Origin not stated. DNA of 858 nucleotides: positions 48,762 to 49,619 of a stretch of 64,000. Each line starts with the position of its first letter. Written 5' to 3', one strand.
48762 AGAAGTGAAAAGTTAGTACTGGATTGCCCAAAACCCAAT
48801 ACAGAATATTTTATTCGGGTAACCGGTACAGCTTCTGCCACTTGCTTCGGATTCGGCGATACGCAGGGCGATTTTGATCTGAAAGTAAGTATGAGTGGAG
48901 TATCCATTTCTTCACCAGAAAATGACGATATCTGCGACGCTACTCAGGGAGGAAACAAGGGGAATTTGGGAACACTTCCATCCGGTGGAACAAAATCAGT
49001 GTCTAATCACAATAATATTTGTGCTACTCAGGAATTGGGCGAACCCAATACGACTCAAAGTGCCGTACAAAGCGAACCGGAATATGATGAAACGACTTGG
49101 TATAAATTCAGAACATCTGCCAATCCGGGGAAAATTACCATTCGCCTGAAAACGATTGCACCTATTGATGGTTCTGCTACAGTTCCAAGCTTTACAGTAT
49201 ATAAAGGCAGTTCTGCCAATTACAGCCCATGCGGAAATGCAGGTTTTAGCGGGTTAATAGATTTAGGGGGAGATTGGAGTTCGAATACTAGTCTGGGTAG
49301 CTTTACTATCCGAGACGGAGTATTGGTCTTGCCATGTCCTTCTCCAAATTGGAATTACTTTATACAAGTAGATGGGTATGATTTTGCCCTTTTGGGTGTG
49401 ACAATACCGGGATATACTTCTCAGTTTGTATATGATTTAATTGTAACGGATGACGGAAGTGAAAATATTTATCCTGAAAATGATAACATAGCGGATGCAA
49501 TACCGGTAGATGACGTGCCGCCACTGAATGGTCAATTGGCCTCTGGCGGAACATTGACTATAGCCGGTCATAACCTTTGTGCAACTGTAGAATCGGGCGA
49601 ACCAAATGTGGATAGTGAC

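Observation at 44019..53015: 9-kb gene for a 2998-aa T9SS cargo made almost entirely of about 15 tandem, uncharacterised Cys-bearing PPC-like modules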

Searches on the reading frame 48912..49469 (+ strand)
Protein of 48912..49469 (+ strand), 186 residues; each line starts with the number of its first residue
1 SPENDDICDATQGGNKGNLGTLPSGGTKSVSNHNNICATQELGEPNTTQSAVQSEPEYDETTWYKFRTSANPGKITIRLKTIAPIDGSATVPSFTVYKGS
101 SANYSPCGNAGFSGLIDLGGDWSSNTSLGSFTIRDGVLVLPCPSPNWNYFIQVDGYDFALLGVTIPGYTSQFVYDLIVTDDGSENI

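Call 12: search_protein_families(library=pfam, alignment_id=A1, max_evalue=10)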
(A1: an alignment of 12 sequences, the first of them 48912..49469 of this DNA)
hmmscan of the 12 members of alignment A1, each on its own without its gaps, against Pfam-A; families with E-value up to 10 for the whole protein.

A. member 1, window:48912-49469:+ (186 aa): 1 family
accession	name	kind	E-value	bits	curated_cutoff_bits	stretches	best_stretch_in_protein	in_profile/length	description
PF05808.16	Podoplanin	-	0.16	12.7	30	1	23-91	35-103/135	Podoplanin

B. families by the number of members that match (of 12 scanned): 8 families
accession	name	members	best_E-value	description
PF23759.1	GBD_T9SS_assoc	3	0.011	Galactose binding domain-like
PF08884.16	Flagellin_D3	1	0.0084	Flagellin D3 domain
PF01833.30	TIG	1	0.022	IPT/TIG domain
PF12993.12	DUF3877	1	0.063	Domain of unknown function, E. rectale Gene description (DUF3877)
PF04151.21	PPC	1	0.072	Bacterial pre-peptidase C-terminal domain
PF00041.27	fn3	1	0.098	Fibronectin type III domain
PF05808.16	Podoplanin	1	0.16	Podoplanin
PF21659.2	Flavi_E_stem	1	0.3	Flavivirus envelope glycoprotein E, stem/anchor domain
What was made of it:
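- Single modules do not reach the Pfam PPC or PF23759 thresholds (call 12).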

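Call 13: search_solved_structures(query=A1, max_evalue=10, show_alignments=2)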
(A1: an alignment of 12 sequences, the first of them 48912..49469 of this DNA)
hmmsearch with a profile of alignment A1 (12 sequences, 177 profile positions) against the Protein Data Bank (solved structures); distinct sequences matched with E-value up to 10: 2.
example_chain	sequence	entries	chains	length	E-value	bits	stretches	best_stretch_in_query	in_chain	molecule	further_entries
4g68_A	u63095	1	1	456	0.43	13.3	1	3-75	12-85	ABC transporter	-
2ee2_A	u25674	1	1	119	1.1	12.1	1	107-148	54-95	Contactin-1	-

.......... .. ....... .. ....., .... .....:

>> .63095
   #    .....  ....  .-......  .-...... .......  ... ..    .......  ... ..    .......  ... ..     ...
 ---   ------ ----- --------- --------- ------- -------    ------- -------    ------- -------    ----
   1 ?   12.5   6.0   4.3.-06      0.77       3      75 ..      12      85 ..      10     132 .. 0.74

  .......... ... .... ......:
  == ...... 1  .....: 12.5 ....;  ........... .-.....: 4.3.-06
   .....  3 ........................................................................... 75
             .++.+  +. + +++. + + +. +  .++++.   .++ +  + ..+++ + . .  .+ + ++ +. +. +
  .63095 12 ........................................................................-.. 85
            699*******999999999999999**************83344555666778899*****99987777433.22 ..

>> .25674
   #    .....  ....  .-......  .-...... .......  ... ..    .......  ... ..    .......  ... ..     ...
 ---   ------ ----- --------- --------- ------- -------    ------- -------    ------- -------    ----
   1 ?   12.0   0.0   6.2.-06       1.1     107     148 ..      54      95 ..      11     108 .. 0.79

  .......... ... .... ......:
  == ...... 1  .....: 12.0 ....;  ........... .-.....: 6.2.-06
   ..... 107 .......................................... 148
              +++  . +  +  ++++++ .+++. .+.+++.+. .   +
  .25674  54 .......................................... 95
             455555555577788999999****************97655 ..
